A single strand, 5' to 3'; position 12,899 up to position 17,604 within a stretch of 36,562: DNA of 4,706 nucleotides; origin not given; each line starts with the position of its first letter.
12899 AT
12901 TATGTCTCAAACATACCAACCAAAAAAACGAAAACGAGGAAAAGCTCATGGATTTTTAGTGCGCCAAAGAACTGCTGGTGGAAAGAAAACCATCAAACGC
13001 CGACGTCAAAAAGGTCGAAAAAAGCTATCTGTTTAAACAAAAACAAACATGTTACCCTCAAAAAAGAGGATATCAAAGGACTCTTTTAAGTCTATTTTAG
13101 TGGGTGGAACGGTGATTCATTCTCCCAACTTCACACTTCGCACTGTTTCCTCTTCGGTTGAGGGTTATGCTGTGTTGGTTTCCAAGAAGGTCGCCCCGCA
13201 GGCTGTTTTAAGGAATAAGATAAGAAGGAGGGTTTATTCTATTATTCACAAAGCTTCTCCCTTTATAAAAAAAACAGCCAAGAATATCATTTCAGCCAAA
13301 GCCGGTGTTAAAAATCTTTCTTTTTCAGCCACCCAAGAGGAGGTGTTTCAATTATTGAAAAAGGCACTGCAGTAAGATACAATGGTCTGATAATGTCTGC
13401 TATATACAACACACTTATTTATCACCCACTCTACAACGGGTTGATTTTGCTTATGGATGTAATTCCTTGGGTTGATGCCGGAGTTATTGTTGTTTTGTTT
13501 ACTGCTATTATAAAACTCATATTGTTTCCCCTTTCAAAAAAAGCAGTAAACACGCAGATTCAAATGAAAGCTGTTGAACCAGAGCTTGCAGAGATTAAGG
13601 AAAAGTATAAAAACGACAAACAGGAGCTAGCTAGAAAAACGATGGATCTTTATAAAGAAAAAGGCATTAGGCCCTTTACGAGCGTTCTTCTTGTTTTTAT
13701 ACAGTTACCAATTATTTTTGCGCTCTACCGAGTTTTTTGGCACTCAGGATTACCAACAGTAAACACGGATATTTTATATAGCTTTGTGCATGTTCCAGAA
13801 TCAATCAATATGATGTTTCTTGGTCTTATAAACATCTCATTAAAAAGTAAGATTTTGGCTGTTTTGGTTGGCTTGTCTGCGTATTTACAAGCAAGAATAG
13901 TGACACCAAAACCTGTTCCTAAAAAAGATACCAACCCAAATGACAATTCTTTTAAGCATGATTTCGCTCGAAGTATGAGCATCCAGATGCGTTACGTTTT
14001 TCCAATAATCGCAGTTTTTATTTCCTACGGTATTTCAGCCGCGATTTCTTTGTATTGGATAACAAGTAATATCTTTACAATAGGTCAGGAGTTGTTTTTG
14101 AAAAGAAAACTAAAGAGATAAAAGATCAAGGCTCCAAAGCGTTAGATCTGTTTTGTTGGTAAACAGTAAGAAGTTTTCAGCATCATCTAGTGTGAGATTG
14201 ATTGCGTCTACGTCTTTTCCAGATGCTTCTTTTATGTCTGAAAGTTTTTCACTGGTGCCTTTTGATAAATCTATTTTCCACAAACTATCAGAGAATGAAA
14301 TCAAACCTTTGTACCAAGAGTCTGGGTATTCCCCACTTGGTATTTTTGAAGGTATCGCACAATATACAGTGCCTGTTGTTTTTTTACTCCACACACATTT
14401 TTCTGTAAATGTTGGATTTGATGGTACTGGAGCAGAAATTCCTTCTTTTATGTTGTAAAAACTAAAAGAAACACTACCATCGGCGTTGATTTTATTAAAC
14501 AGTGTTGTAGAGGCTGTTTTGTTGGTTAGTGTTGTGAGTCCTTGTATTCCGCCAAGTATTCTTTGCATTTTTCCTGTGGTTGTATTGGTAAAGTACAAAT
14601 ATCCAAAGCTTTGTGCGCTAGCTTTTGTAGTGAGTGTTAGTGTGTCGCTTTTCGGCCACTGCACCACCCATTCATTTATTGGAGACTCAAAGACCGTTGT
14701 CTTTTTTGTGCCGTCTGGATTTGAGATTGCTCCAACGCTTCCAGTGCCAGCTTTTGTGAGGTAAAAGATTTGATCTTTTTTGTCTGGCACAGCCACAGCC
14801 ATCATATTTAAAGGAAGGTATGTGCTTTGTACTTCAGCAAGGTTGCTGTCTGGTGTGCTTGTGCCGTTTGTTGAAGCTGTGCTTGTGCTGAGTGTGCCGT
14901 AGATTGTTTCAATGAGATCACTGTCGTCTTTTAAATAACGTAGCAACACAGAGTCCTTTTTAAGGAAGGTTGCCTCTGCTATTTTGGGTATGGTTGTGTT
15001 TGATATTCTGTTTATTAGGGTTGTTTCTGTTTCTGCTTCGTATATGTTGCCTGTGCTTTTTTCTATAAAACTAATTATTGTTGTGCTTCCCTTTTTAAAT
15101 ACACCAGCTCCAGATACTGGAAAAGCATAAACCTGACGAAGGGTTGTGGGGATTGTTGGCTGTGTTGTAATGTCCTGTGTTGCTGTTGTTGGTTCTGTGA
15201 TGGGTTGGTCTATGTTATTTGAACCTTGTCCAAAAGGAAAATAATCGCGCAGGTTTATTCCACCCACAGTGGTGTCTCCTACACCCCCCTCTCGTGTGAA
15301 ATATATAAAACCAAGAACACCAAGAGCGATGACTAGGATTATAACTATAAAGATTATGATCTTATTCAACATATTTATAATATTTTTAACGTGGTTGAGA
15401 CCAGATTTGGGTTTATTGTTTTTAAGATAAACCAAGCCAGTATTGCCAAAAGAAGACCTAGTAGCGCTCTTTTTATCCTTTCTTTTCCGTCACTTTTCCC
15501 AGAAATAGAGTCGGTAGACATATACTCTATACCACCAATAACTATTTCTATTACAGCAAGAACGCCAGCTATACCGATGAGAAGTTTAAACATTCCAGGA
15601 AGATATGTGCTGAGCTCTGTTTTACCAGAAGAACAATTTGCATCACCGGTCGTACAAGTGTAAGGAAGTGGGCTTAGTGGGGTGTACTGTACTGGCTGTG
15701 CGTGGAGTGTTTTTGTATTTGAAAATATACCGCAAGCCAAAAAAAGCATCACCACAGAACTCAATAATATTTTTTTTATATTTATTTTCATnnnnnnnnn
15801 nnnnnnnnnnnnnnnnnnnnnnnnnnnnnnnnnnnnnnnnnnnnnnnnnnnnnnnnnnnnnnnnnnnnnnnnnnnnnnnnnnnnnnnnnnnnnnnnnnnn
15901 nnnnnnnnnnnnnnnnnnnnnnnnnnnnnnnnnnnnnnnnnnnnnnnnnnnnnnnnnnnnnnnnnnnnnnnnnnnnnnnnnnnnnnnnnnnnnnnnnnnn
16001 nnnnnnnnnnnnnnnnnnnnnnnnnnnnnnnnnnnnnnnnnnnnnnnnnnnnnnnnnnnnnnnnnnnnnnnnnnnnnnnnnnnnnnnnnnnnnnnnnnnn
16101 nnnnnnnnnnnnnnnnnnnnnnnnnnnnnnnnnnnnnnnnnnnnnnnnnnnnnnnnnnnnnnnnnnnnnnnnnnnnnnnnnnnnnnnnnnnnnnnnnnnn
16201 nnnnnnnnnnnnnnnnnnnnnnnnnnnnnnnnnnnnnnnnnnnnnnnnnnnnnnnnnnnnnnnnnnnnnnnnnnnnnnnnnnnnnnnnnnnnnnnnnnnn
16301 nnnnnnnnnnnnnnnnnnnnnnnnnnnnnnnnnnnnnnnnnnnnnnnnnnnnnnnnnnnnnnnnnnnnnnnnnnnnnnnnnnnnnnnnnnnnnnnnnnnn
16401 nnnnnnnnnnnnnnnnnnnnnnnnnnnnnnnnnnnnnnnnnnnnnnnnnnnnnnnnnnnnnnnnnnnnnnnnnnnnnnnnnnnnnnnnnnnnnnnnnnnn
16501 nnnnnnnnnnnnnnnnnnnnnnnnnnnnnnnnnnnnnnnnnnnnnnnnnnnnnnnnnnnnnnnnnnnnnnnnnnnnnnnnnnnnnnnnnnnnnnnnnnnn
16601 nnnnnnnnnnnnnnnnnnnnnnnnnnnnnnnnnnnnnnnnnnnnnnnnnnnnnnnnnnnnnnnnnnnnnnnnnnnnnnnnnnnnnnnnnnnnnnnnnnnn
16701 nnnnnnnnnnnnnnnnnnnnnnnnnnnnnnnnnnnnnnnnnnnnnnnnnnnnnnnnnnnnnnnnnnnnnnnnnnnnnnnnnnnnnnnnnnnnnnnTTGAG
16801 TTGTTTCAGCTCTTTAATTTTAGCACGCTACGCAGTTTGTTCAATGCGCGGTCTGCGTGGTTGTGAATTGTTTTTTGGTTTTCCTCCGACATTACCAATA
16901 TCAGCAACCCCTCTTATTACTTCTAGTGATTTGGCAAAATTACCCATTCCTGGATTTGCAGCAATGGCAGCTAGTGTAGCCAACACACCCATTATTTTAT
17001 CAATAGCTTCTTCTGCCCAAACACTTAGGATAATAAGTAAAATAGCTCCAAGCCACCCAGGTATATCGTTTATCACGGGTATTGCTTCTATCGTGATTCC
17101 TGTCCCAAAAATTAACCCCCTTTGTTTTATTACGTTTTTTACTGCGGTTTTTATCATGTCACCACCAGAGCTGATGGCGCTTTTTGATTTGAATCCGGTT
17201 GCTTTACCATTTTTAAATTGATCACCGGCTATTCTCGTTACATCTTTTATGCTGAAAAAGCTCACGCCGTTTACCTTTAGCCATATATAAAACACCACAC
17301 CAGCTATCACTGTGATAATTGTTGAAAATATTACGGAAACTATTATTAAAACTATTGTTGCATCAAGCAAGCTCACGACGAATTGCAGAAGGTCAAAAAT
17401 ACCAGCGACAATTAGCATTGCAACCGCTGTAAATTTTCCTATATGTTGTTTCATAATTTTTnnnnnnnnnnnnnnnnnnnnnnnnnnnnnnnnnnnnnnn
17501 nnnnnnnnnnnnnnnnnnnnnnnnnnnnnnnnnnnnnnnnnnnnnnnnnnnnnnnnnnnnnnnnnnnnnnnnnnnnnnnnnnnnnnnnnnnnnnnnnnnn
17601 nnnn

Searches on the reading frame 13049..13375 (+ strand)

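Call 6: search_protein_families(library=pfam, max_evalue=0.01, proteins=[window:13049-13375:+])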
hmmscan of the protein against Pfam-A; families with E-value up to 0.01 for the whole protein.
window:13049-13375:+ (108 aa): 1 family
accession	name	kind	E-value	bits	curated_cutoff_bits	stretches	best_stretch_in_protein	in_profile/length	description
PF00825.24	Ribonuclease_P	-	1.3e-14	54.5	22.3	1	5-106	4-108/109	Ribonuclease P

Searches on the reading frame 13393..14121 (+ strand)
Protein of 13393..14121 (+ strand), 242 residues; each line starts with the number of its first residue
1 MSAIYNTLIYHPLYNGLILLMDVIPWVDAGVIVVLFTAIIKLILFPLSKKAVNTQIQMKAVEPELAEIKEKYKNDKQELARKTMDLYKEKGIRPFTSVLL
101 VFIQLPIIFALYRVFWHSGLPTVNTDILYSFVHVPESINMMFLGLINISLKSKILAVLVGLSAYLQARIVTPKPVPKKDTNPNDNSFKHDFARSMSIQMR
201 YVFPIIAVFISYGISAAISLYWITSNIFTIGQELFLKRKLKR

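Call 6: search_protein_families(library=pfam, max_evalue=0.01, proteins=[window:13393-14121:+])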
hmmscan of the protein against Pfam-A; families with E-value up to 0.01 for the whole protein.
window:13393-14121:+ (242 aa): 1 family
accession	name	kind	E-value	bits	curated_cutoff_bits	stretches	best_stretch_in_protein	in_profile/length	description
PF02096.25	60KD_IMP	-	4.7e-44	150.7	35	1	30-238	2-163/163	60Kd inner membrane protein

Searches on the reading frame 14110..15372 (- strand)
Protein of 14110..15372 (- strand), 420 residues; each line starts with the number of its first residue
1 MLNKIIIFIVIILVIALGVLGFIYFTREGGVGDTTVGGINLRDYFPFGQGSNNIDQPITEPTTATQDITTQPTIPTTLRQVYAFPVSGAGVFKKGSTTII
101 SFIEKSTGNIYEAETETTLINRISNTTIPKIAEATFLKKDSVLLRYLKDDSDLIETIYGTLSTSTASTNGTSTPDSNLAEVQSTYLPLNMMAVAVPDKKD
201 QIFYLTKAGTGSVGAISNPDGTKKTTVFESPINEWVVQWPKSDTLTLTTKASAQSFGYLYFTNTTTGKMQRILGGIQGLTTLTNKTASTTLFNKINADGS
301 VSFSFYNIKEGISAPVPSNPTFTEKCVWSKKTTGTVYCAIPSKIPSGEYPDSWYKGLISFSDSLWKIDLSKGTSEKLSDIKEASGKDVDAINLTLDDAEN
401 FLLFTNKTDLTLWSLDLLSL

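Call 6: search_protein_families(library=pfam, max_evalue=0.01, proteins=[window:14110-15372:-])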
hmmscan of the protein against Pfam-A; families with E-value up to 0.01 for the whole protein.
window:14110-15372:- (420 aa): 0 families

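Call 18: search_protein_families(library=ncbifam, max_evalue=0.01, proteins=[window:14110-15372:-])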
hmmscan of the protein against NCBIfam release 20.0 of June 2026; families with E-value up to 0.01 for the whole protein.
window:14110-15372:- (420 aa): 1 family
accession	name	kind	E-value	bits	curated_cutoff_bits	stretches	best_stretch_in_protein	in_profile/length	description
TIGR04370.1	glyco_rpt_poly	subfamily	0.0079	15.2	40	0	3-63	211-272/396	oligosaccharide repeat unit polymerase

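Call 28: search_solved_structures(query=A4, max_evalue=1, show_alignments=1)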
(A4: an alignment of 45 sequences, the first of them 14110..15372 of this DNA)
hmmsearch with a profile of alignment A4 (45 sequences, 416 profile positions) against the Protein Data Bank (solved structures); distinct sequences matched with E-value up to 1: 4.
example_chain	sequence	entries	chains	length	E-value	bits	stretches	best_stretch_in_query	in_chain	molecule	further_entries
9u8g_E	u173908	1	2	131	0.24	13.3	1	328-354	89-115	Nanobody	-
7mx5_A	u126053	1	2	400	0.29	13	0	187-278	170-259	Tol-Pal system protein TolB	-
9og2_D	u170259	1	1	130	0.32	12.9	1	328-355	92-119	Monoclonal antibody 08E11 heavy chain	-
2bkl_A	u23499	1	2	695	0.95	11.4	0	195-271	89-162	PROLYL ENDOPEPTIDASE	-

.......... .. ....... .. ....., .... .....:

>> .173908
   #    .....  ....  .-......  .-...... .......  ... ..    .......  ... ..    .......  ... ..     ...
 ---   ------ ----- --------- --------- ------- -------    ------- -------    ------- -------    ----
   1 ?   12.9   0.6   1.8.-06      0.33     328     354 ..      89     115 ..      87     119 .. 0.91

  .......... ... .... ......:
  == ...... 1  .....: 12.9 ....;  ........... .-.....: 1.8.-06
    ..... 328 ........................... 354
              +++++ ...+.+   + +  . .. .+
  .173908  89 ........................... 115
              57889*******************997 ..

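Call 36: find_homologous_proteins(query=window:14110-15372:-, max_evalue=0.00001)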
Query window:14110-15372:- (420 aa): 452 proteins with E <= 0.00001 among 8000 candidates; the best 120 are listed.
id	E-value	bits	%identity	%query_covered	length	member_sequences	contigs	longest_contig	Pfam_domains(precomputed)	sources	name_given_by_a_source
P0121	5.1e-271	916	100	100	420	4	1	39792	-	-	-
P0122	1.3e-149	517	58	99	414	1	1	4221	-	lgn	-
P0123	7.8e-140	484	55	99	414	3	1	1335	-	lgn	-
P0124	4.7e-135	469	56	90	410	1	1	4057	-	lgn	-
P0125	1.0e-133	464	53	99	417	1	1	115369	-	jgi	jgi:hypothetical protein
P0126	1.6e-133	464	53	99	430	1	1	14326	-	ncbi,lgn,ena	-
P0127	2.4e-131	456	52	99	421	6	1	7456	-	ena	-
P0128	3.6e-130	453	52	99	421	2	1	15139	-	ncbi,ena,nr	ncbi:hypothetical protein EXS61_02185 [Candidatus Parcubacteria bacterium]|nr:hypothetical protein [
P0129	1.6e-129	450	50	99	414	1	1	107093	-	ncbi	-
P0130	6.9e-127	442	51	99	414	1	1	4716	-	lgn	-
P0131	1.7e-123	431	50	95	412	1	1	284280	-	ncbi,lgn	-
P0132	3.7e-111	390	46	96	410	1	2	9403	-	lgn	-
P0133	5.1e-95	337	52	73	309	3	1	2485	-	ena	-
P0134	6.0e-93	330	40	96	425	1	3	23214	-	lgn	-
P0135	6.2e-90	320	41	98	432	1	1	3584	-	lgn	-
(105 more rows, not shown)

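Call 47: predict_structure(alignment_id=A6)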
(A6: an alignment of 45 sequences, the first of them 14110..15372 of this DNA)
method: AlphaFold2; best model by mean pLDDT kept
length: 420 residues; sequences in the alignment: 45
mean_pLDDT: 86.9   pTM: 0.78
mean pLDDT of the five models: 86.9, 86.5, 86.1, 86.1, 85.9
residues with pLDDT >= 90: 311; 70-90: 48; 50-70: 12; < 50: 49
segments of 3 or more residues with pLDDT < 50: 28-43, 45-69, 165-172
pLDDT, mean of each block of 10 residues (from residue 1): 85 94 69 41 47 39 38 85 97 93 94 94 86 94 89 89 55 64 92 95 95 97 96 96 97 96 97 97 98 94 97 96 97 97 91 89 97 97 96 96 97 96
secondary structure, 60 per line:
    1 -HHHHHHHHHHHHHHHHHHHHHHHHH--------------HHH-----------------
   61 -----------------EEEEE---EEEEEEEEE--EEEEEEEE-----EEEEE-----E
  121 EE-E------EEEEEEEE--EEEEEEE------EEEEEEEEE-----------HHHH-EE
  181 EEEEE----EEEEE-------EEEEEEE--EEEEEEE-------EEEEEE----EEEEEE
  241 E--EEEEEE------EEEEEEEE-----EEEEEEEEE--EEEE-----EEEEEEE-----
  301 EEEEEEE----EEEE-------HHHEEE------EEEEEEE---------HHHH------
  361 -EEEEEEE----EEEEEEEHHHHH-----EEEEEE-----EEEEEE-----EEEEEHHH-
elements in order: H2-26 E78-82 E86-94 E97-104 E110-114 E120-122 E131-138 E141-147 E154-162 H174-177 E179-185 E190-194 E202-208 E211-217 E225-230 E235-241 E244-249 E256-263 E269-277 E280-283 E289-295 E301-307 E312-315 E326-328 E335-341 H351-354 E362-368 E373-379 H380-384 E390-395 E401-406 E412-416
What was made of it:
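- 14110..15372 (-): Membrane-anchored extracytoplasmic beta-propeller, 420 aa: an N-terminal TM helix, a disordered linker of about 40 aa, and a propeller. It is not a known T4SS component. AF2 pLDDT 86.9, pTM 0.78 (call 47).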

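Call 49: fold_search(model_id=the predicted structure, library=pdb)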
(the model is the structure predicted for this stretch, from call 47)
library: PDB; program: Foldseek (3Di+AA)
matches with E <= 10: 1351; with E <= 0.001: 809
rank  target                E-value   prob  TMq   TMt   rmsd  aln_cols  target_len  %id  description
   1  6n31_B                1.2e-08  1.00  0.47  0.59   6.5       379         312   12  WD repeats of human WDR12 (released 2018-12-12)
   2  4pwz_B                1.2e-08  1.00  0.42  0.43  10.1       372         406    9  Crystal structure of TolB protein from Yersinia pestis CO92 (released 2014-04-02)
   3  8fky_SP               3.3e-08  1.00  0.45  0.47   7.3       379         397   11  Human nucleolar pre-60S ribosomal subunit (State F) (released 2023-07-12)
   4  4pwz_A                7.7e-08  1.00  0.41  0.42  10.1       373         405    9  Crystal structure of TolB protein from Yersinia pestis CO92 (released 2014-04-02)
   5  6pnv                  7.7e-08  1.00  0.40  0.41  10.6       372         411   10  1.42 Angstrom Resolution Crystal Structure of Translocation Protein TolB from Salmonella enterica (released 2019-07-17)
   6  4jml_A                9.4e-08  1.00  0.40  0.43   9.6       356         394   10  Crystal structure of the TolB(P201C)-ColicinE9 TBE peptide(A33C) complex. (released 2013-07-17)
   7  6n31_A                9.9e-08  1.00  0.47  0.60   6.3       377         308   12  WD repeats of human WDR12 (released 2018-12-12)
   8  5l8s_A                1.3e-07  1.00  0.43  0.31  11.3       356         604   13  The crystal structure of a cold-adapted acylaminoacyl peptidase reveals a novel quaternary architecture based on the a (released 2016-11-16)
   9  9a2l_MODEL_1_A        1.3e-07  1.00  0.41  0.40  10.2       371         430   10  Model of E. coli TolB by in-cell photo-crosslinking MS and deep learning (released 2023-02-24)
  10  3s2k_A                1.4e-07  1.00  0.39  0.28  17.1       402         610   12  Structural basis of Wnt signaling inhibition by Dickkopf binding to LRP5/6. (released 2011-11-02)
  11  8s9p_B                1.6e-07  1.00  0.38  0.19  16.6       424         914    9  1:1:1 agrin/LRP4/MuSK complex (released 2023-05-17)
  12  4r40_A                1.8e-07  1.00  0.39  0.40  10.6       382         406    9  Crystal Structure of TolB/Pal complex from Yersinia pestis. (released 2014-09-03)
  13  3s8z_A                2.0e-07  1.00  0.38  0.27  18.1       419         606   11  Crystal structure of LRP6-E3E4 (released 2011-10-26)
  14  8dvm_A                2.3e-07  1.00  0.39  0.28  17.0       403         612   12  Crystal structure of LRP6 E3E4 in complex with disulfide constrained peptide E3.6 (released 2023-03-29)
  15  9ydg_A                2.6e-07  1.00  0.46  0.61   5.6       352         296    8  Crystal structure of the human DCAF1 WDR domain in complex with OICR-41074 (released 2025-11-12)
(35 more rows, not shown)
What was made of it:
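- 14110..15372 (-): The best Foldseek PDB matches are WD40 and TolB propellers at E about 1e-8 and TM about 0.45, a generic fold match (call 49).
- Tried and rejected: The Foldseek matches for the propeller are generic (WD40, TolB), so I rejected any specific functional transfer (call 49).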

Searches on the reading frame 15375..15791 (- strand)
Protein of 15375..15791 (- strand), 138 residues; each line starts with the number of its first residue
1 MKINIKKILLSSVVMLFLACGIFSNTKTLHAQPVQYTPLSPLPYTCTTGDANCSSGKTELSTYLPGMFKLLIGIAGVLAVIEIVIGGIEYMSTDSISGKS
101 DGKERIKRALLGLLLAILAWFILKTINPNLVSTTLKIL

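Call 6: search_protein_families(library=pfam, max_evalue=0.01, proteins=[window:15375-15791:-])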
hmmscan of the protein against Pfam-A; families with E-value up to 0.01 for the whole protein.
window:15375-15791:- (138 aa): 1 family
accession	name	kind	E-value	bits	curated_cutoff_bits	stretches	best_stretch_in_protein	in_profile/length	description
PF18895.5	T4SS_pilin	-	1.5e-08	35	26.6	1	58-126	3-71/71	Type IV secretion system pilin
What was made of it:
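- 15375..15791 (-): VirB2-like T4SS pilin, 138 aa: a signal peptide, a short Cys pair and two hydrophobic helices. This is the minimal form; orthologues have a median length of 322 aa, with variable C-terminal extensions. Pfam T4SS_pilin 1.5e-8, 35 bits against a cutoff of 26.6 (call 6).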

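Call 18: search_protein_families(library=ncbifam, max_evalue=0.01, proteins=[window:15375-15791:-])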
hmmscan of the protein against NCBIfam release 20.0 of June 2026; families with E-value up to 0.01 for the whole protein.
window:15375-15791:- (138 aa): 3 families
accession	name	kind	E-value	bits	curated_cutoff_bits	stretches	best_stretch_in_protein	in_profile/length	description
NF045849.1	ICE_MMCAP2_0565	equivalog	3.7e-05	23.3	40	1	64-125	10-75/80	Mbov_0395 family pilin-like conjugal transfer protein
NF045889.1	ICE_Mbov_0396_TM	equivalog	0.0004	19.9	70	1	62-123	50-107/306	Mbov_0396 family ICE element transmembrane protein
TIGR04429.1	Phr_nterm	subfamily_domain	0.0095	16.4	25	1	5-27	1-26/28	Phr family secreted Rap phosphatase inhibitor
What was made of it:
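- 15375..15791 (-): NCBIfam Mbov_0395 pilin-like 3.7e-5 (call 18).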

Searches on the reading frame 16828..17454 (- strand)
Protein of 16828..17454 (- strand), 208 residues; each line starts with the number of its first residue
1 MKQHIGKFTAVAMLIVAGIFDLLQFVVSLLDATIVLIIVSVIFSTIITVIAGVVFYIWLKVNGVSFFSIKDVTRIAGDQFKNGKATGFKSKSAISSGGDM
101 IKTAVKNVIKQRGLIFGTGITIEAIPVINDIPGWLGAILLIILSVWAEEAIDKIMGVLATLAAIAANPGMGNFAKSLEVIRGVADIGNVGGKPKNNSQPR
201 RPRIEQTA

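Call 5: search_protein_families(library=pfam, max_evalue=0.01, proteins=[window:16828-17454:-])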
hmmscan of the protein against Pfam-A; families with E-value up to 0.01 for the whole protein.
window:16828-17454:- (208 aa): 0 families

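Call 18: search_protein_families(library=ncbifam, max_evalue=0.01, proteins=[window:16828-17454:-])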
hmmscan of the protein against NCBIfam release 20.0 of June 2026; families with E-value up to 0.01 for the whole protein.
window:16828-17454:- (208 aa): 0 families

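Call 65: search_protein_families(library=pfam, alignment_id=A7, max_evalue=0.1)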
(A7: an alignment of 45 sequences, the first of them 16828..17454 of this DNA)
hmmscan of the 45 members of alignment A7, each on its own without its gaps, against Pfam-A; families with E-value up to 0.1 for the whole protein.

A. member 1, window:16828-17454:- (208 aa): 0 families

B. families by the number of members that match (of 45 scanned): 15 families
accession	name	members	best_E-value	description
PF24838.2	8xMP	1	0.0095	Octameric membrane protein family (8xMP)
PF07613.16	DUF1576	1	0.0095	Protein of unknown function (DUF1576)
PF06695.16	Sm_multidrug_ex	1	0.0096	Putative small multi-drug export protein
PF23461.1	ZMYND11_CC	1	0.022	ZMYND11 protein coiled-coil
PF19776.5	DUF6262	1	0.023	Family of unknown function (DUF6262)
PF19506.4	DUF6040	1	0.029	Family of unknown function (DUF6040)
PF19243.4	DUF5892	1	0.031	Family of unknown function (DUF5892)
PF12534.13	Pannexin_like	1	0.04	Pannexin-like TM region of LRRC8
PF07332.16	Phage_holin_3_6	1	0.043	Putative Actinobacterial Holin-X, holin superfamily III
PF06042.17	NTP_transf_6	1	0.049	Nucleotidyltransferase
PF23494.1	bPH_10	1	0.053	YqeB-like bacterial PH domain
PF05478.16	Prominin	1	0.084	Prominin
PF15795.10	Spec3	1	0.086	Ectodermal ciliogenesis protein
PF07787.17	TMEM43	1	0.088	Transmembrane protein 43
PF13430.11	DUF4112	1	0.096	Domain of unknown function (DUF4112)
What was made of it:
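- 16828..17454 (-): Fast-evolving polytopic membrane protein, 208 aa, directly downstream of VirB4. No known family. No orthologue has a Pfam hit (call 65).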
